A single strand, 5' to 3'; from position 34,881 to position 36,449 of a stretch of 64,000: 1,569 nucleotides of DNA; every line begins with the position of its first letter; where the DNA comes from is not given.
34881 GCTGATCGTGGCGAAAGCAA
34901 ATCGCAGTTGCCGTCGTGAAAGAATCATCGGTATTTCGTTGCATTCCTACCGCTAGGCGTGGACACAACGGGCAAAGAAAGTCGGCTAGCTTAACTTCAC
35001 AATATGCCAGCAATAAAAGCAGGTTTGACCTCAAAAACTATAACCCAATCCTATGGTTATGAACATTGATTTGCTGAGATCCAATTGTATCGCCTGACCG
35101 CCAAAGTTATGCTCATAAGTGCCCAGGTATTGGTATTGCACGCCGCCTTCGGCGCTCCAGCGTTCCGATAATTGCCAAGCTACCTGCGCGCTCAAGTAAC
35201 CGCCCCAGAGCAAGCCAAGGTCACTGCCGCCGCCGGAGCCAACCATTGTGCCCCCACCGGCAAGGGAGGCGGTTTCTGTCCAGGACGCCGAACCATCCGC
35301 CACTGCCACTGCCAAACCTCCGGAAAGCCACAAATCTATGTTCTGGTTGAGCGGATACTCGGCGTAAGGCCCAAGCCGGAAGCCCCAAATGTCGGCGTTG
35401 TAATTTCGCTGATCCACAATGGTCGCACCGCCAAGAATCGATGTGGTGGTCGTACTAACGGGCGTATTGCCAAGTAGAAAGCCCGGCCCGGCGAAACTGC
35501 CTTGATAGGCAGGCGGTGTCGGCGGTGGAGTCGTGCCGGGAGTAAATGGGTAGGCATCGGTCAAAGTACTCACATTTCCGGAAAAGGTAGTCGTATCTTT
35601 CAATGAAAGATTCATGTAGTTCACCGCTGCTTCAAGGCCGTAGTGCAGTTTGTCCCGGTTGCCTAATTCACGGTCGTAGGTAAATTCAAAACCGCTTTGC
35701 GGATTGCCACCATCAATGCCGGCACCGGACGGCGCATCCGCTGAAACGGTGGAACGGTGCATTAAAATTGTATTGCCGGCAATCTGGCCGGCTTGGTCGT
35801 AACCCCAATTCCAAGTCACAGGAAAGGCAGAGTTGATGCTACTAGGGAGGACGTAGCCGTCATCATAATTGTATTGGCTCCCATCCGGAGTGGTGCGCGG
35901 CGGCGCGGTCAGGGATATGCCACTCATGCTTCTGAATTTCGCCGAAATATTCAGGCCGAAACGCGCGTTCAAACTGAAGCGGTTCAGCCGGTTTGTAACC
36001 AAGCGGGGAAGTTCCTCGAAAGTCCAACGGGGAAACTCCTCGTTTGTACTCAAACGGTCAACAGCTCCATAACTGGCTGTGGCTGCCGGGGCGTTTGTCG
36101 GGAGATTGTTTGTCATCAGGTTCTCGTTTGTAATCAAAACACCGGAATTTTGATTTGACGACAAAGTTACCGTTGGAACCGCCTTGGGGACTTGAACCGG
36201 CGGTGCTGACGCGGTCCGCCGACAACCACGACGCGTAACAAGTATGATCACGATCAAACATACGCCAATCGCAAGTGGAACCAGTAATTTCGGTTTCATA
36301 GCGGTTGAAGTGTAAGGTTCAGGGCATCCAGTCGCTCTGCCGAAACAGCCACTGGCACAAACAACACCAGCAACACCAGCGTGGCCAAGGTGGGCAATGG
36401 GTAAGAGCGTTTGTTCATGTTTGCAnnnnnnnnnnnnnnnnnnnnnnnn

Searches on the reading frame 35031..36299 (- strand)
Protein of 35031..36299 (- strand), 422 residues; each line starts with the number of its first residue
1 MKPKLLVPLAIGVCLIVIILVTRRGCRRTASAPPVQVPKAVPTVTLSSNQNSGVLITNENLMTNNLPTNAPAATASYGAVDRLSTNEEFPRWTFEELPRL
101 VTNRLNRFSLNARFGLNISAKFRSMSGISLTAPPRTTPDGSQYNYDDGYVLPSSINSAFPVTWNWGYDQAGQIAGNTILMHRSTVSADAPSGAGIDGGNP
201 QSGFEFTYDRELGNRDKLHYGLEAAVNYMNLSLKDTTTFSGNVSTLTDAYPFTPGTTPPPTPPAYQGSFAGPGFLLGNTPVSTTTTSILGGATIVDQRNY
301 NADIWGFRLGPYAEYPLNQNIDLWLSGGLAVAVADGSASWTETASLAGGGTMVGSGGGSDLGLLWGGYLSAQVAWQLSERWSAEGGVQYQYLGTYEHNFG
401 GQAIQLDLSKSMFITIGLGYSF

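Call 4: search_protein_families(library=pfam, max_evalue=0.1, proteins=[window:35031-36299:-])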
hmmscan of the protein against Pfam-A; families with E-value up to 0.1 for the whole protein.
window:35031-36299:- (422 aa): 1 family
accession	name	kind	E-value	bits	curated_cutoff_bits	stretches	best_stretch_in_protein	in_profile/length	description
PF13505.12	OMP_b-brl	-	0.006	17.2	28.7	1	287-422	75-175/175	Outer membrane protein beta-barrel domain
